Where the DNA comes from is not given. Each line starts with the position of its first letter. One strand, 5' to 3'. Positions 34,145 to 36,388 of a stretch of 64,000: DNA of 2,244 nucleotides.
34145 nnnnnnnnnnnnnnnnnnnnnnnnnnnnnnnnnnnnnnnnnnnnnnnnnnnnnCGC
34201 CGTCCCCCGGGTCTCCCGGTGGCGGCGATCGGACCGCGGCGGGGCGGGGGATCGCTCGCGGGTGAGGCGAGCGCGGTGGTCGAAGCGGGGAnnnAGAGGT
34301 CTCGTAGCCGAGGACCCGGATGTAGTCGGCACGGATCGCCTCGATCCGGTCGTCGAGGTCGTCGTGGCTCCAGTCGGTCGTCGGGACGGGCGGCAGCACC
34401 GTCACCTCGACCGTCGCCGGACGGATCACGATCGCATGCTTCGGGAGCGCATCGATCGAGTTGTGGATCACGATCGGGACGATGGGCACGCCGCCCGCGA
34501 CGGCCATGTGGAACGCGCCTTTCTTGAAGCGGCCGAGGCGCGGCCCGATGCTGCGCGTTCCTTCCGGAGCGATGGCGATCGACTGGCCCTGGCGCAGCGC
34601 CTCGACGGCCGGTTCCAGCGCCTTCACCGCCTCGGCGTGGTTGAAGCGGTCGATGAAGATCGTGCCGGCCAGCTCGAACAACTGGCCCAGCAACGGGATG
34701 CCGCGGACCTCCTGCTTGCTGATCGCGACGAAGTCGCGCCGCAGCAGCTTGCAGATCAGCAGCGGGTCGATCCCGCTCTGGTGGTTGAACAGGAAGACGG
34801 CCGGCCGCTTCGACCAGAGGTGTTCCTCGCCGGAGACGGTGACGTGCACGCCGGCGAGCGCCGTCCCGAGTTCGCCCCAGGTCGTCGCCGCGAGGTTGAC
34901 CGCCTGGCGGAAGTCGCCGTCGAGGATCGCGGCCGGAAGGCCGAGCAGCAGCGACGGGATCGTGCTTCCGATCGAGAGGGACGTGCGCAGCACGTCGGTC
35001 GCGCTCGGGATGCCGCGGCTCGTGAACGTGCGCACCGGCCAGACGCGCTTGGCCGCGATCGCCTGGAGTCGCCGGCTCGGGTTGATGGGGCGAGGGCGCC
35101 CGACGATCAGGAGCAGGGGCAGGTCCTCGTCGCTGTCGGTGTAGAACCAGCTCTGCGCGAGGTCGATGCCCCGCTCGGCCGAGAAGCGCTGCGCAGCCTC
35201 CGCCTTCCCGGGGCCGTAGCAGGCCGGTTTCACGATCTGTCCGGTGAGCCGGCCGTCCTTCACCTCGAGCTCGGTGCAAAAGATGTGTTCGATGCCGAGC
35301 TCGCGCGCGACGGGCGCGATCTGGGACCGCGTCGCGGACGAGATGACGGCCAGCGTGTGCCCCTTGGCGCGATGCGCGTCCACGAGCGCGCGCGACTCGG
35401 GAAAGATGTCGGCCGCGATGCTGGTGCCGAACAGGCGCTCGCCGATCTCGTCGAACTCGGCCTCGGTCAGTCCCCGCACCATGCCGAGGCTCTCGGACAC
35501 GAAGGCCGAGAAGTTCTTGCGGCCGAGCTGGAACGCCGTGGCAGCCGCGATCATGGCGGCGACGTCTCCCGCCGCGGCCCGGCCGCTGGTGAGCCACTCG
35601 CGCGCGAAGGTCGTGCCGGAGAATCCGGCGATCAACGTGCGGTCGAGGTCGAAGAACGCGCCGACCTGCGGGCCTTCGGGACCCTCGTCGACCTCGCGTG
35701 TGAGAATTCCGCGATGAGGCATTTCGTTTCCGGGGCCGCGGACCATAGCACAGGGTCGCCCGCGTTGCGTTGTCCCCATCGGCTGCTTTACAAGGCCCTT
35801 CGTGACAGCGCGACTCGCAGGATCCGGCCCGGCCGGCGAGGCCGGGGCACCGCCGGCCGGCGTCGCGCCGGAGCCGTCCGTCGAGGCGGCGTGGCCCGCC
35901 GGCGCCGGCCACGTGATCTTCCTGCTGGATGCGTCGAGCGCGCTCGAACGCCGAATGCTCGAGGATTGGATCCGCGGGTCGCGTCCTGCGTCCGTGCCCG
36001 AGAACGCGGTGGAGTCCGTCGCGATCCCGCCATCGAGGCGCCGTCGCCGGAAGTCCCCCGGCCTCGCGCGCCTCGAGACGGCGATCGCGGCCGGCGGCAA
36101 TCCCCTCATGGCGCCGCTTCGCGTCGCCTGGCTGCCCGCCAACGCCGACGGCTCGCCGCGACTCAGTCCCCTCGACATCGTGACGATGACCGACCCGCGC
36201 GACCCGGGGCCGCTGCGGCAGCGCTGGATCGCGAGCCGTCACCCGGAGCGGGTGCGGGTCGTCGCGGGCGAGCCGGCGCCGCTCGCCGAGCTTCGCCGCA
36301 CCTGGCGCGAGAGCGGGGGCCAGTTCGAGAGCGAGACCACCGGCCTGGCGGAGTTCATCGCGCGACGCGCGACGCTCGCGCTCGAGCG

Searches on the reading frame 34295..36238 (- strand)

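Call 63: search_protein_families(library=pfam, proteins=[window:34295-36238:-], max_evalue=0.001)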
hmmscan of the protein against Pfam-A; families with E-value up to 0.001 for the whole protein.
window:34295-36238:- (648 aa): 3 families
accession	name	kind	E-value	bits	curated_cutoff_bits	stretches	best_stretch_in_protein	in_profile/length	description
PF12710.13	HAD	-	1e-36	127.6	27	1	194-376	1-188/189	haloacid dehalogenase-like hydrolase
PF01553.26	Acyltransferase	-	1.3e-32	112.9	23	1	465-591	1-131/132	Acyltransferase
PF00702.32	Hydrolase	-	1.3e-07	32.7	26.4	1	194-374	4-185/191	haloacid dehalogenase-like hydrolase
